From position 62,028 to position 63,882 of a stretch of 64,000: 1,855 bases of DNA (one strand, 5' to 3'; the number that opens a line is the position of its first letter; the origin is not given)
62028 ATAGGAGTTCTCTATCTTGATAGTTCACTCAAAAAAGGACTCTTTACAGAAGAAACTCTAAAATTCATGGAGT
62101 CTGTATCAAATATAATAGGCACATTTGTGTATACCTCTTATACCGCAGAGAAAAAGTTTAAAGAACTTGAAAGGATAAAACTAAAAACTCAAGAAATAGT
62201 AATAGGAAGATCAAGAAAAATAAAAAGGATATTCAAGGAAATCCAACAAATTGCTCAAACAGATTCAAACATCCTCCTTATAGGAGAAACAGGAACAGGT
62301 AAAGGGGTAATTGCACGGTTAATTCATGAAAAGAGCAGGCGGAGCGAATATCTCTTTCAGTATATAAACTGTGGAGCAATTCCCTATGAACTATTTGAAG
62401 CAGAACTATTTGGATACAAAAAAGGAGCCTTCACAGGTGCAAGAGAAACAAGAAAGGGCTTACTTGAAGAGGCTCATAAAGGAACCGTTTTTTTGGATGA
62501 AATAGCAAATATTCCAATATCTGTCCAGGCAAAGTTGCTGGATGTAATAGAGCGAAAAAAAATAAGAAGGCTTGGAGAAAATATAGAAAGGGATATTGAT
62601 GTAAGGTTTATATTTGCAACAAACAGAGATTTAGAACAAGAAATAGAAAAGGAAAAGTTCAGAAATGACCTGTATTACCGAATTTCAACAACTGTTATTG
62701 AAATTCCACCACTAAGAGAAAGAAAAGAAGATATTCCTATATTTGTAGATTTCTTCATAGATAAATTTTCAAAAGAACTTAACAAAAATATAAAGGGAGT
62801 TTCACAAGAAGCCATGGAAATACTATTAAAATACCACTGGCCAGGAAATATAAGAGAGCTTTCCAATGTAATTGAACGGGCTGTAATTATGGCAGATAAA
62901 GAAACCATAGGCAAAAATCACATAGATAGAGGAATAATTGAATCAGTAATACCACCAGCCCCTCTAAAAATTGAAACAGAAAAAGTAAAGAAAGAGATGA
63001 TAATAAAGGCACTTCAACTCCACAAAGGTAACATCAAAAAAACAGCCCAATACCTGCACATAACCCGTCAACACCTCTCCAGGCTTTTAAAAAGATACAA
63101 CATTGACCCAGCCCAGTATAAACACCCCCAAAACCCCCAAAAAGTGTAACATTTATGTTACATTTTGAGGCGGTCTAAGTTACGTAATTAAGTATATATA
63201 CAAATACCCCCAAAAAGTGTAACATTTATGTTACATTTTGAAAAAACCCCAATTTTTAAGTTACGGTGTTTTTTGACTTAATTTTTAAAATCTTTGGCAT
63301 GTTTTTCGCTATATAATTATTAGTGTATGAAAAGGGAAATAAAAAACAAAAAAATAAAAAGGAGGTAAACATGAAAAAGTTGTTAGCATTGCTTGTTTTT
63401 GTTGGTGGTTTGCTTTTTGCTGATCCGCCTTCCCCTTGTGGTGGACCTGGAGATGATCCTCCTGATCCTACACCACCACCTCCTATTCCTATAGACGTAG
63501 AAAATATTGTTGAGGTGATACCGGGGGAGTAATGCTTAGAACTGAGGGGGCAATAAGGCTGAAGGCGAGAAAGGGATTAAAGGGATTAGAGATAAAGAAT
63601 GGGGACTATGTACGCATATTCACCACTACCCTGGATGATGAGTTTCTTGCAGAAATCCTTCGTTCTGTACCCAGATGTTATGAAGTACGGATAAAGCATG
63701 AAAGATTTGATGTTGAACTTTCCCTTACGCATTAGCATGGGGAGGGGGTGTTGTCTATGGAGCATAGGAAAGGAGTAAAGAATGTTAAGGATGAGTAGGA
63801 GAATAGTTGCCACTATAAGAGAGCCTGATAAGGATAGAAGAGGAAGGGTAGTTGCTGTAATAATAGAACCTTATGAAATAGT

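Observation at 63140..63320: Second copy of the UAS + sigma-54 module immediately downstream of the regulator, with UAS-4 overlapping its stop codon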

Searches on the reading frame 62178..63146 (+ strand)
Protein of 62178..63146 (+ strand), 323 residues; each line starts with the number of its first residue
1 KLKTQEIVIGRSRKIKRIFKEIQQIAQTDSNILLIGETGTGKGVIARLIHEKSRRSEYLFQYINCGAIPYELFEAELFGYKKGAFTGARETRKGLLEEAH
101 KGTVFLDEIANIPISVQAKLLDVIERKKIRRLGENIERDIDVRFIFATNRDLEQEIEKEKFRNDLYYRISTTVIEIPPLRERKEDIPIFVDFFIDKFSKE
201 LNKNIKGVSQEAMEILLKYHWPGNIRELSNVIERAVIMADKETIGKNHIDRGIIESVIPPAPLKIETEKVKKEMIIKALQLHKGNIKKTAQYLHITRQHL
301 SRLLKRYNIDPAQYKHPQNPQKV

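Call 67: search_solved_structures(query=window:62178-63146:+, max_evalue=1e-20)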
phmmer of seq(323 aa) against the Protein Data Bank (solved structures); distinct sequences matched with E-value up to 1e-20: 35.
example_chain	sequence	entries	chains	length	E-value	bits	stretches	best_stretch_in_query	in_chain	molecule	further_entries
1ojl_A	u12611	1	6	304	5.2e-72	246.2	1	8-304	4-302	TRANSCRIPTIONAL REGULATORY PROTEIN ZRAR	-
4l4u_A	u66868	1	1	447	1.3e-71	244.9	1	3-310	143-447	Transcriptional regulator (NtrC family)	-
9qq6_C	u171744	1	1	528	8.8e-70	238.9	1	5-315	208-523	Nif-specific regulatory protein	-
1ny6_A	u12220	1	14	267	2.5e-69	237.4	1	3-247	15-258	transcriptional regulator (NtrC family)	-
4ly6_A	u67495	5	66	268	2.6e-69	237.3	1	3-247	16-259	Transcriptional regulator (NtrC family)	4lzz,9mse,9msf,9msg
3m0e_A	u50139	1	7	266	1.3e-68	235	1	3-247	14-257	Transcriptional regulator (NtrC family)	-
1ny5_A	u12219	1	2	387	2.1e-68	234.3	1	3-247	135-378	transcriptional regulator (NtrC family)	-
3dzd_A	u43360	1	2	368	1.1e-67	232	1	8-244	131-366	Transcriptional regulator (NtrC family)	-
6iy8_A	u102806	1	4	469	3.3e-67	230.4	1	9-241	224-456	Positive regulator CapR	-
6jdi_A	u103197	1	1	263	4.9e-67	229.9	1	8-248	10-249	Nitrogen assimilation regulatory protein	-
7ejw_C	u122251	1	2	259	2.3e-66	227.6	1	8-248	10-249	Transcriptional regulator FleQ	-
5exp_A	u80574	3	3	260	2.4e-66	227.6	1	8-248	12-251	Transcriptional regulator FleQ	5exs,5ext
6j7e_A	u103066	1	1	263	2.4e-66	227.6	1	8-248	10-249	Nitrogen assimilation regulatory protein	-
5exx_A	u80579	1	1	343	5e-66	226.5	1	8-249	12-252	Transcriptional regulator FleQ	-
6jdl_A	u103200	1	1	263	6.4e-66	226.2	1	8-248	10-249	Nitrogen assimilation regulatory protein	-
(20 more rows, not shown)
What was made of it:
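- On Bacterial enhancer-binding protein (NtrC/NifA superfamily), for the regulator: The closest solved structures are ZraR, NtrC1/4 and NifA, with E-values of 1e-70 to 1e-72 (call 67).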

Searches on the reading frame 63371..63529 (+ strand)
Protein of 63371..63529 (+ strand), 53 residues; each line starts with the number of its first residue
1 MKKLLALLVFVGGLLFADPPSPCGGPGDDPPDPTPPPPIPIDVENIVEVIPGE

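Call 11: search_protein_families(library=pfam, proteins=[window:63371-63529:+], max_evalue=0.01)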
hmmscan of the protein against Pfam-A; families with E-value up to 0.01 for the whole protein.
window:63371-63529:+ (53 aa): 0 families

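Call 23: find_encoding_contigs(protein=window:63371-63529:+, flank=10000, max_places=6)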
Protein window:63371-63529:+ (53 aa): no gene with exactly this product is on record in the collection.
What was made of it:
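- Tried and rejected: The 53-aa peptide is not on record (call 23).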

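Call 68: search_protein_families(library=ncbifam, proteins=[window:63371-63529:+], max_evalue=0.001)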
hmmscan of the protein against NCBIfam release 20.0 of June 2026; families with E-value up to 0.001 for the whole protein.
window:63371-63529:+ (53 aa): 0 families

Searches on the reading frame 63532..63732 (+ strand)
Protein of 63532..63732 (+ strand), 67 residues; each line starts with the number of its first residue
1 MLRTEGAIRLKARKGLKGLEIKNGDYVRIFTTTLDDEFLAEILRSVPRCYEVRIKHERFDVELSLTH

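Call 11: search_protein_families(library=pfam, proteins=[window:63532-63732:+], max_evalue=0.01)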
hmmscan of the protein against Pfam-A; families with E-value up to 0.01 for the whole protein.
window:63532-63732:+ (67 aa): 1 family
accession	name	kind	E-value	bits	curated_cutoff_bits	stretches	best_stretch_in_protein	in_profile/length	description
PF13877.11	RPAP3_C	-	0.01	16.8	23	0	20-48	28-56/92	Potential Monad-binding region of RPAP3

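Call 22: find_encoding_contigs(protein=window:63532-63732:+, flank=10000, max_places=6)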
Protein window:63532-63732:+ (67 aa): 3 contigs read that carry it; 2 places shown.
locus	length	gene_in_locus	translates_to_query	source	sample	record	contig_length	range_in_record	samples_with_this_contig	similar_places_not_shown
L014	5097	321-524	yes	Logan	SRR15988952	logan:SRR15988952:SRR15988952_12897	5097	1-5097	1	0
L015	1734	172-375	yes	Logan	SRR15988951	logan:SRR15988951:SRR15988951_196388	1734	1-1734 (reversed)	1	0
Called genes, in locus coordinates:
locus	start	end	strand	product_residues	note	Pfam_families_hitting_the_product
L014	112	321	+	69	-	-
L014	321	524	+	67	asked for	-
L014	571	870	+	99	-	-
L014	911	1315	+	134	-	PF01155:HypA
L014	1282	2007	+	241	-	PF02374:ArsA_ATPase (faint), PF09140:MipZ (weak), PF10609:ParA, PF13614:AAA_31, PF01656:CbiA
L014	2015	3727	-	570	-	PF07837:FTCD_N, PF02971:FTCD, PF04961:FTCD_C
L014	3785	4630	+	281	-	PF02569:Pantoate_ligase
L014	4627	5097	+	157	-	?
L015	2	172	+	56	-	?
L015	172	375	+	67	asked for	-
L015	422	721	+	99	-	-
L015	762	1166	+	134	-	PF01155:HypA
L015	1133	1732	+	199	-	PF01656:CbiA, PF02374:ArsA_ATPase (faint), PF09140:MipZ (weak), PF10609:ParA, PF13614:AAA_31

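Call 45: search_protein_families(library=pfam, proteins=[L014:571-867:+, L014:911-1312:+, L014:1282-2004:+], max_evalue=0.00001)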
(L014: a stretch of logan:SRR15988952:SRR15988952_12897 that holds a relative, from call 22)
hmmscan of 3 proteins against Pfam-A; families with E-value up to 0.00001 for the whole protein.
L014:571-867:+ (99 aa): 0 families

L014:911-1312:+ (134 aa): 1 family
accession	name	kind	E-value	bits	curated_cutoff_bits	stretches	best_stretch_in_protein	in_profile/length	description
PF01155.25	HypA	-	2.3e-25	89.2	28.9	1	1-130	1-111/112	Hydrogenase/urease nickel incorporation, metallochaperone, hypA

L014:1282-2004:+ (241 aa): 5 families
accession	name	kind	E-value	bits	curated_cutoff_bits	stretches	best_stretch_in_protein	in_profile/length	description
PF10609.15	ParA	-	2.9e-50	171.4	27.1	1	20-192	1-176/246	NUBPL iron-transfer P-loop NTPase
PF01656.29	CbiA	-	1.2e-13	51.6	25.4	1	25-220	1-118/125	CobQ/CobB/MinD/ParA nucleotide binding domain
PF13614.12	AAA_31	-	1.4e-10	41.8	27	1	23-66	2-45/177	AAA domain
PF02374.21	ArsA_ATPase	-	6.3e-07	29.3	24.3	0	27-60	5-38/305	Anion-transporting ATPase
PF09140.17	MipZ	-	4.4e-06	26.6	20.7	1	24-70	2-48/262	ATPase MipZ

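Call 50: find_homologous_proteins(query=L014:571-867:+, max_evalue=0.001)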
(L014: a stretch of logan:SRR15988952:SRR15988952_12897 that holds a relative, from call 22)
Query L014:571-867:+ (99 aa): 1 proteins with E <= 0.001 among 2 candidates.
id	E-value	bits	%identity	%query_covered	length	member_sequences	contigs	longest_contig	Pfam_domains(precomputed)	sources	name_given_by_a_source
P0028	2.3e-57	208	100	100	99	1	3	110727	-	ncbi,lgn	-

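Call 59: search_protein_representatives(protein=window:63532-63732:+)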
Query: 67 residues. Proteins with E-value up to 0.001 (for the whole library): 2; up to 1e-10: 1; up to 1e-30: 1. The best 2 are listed.
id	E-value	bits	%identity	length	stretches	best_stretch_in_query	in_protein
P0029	8.6e-37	138.9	100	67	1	1-67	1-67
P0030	1.0e-04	38.0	35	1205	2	31-58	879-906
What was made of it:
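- On Sigma-54 (-24/-12) promoter: No orthologous locus exists for module 2, because its genes are orphans (calls 50, 59).
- Tried and rejected: The 99-aa and 67-aa proteins are orphans (calls 50, 59).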

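Call 68: search_protein_families(library=ncbifam, proteins=[window:63532-63732:+, L014:571-867:+, L014:1282-2004:+], max_evalue=0.001)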
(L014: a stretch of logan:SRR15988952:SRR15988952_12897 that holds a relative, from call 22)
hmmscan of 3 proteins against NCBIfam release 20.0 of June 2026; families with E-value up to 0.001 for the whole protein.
window:63532-63732:+ (67 aa): 0 families

L014:571-867:+ (99 aa): 0 families

L014:1282-2004:+ (241 aa): 18 families
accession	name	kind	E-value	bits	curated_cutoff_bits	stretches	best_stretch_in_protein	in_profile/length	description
NF041136.1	MrpORP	equivalog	8e-43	147.1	450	1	19-192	2-179/365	iron-sulfur cluster carrier protein MrpORP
NF008669.0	PRK11670.1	equivalog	1.8e-32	112.7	348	1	18-192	103-280/369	iron-sulfur cluster carrier protein ApbC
TIGR01969.1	minD_arch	subfamily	6.8e-15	54.9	201.75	2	24-76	2-54/251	cell division ATPase MinD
TIGR01968.1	minD_bact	equivalog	8.2e-13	48.3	212.9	1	23-73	2-52/261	septum site-determining protein MinD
NF041546.1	ParA_partition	equivalog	1.3e-10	41.1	180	1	24-60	1-37/203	ParA family partition ATPase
NF047398.1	AAA_KGGVGR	domain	2.6e-09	37.7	90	1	23-84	3-62/190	KGGVGR-motif variant AAA ATPase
TIGR03815.1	CpaE_hom_Actino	equivalog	2.6e-09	36.7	154.45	1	23-218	112-312/340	septum site-determining protein Ssd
TIGR03371.1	cellulose_yhjQ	equivalog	3.2e-08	33.4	157.85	1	23-61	2-40/246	cellulose biosynthesis protein BcsQ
TIGR01007.1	eps_fam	subfamily_domain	1e-07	31.7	108.05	1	22-74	17-69/204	polysaccharide biosynthesis tyrosine autokinase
NF008079.0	PRK10818.1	equivalog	4.5e-07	29.5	508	1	23-73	3-53/270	septum site-determining protein MinD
TIGR03018.1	pepcterm_TyrKin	hypoth_equivalog_domain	4.7e-07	29.3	230.65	1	19-74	32-88/207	XrtA-associated tyrosine autokinase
TIGR00345.1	GET3_arsA_TRC40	subfamily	2.4e-06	27.3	135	0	30-58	4-32/299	TRC40/GET3/ArsA family transport-energizing ATPase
NF053622.1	ATPseBagAMYCTU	equivalog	3.9e-05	23.2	400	1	25-59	9-43/325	ATPase BagA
TIGR03029.1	EpsG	equivalog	0.00016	21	313.8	1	5-70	86-151/274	chain length determinant protein tyrosine kinase EpsG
NF041417.1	ArsA_halo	exception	0.00025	19.9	800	0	14-68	323-375/617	arsenical pump-driving ATPase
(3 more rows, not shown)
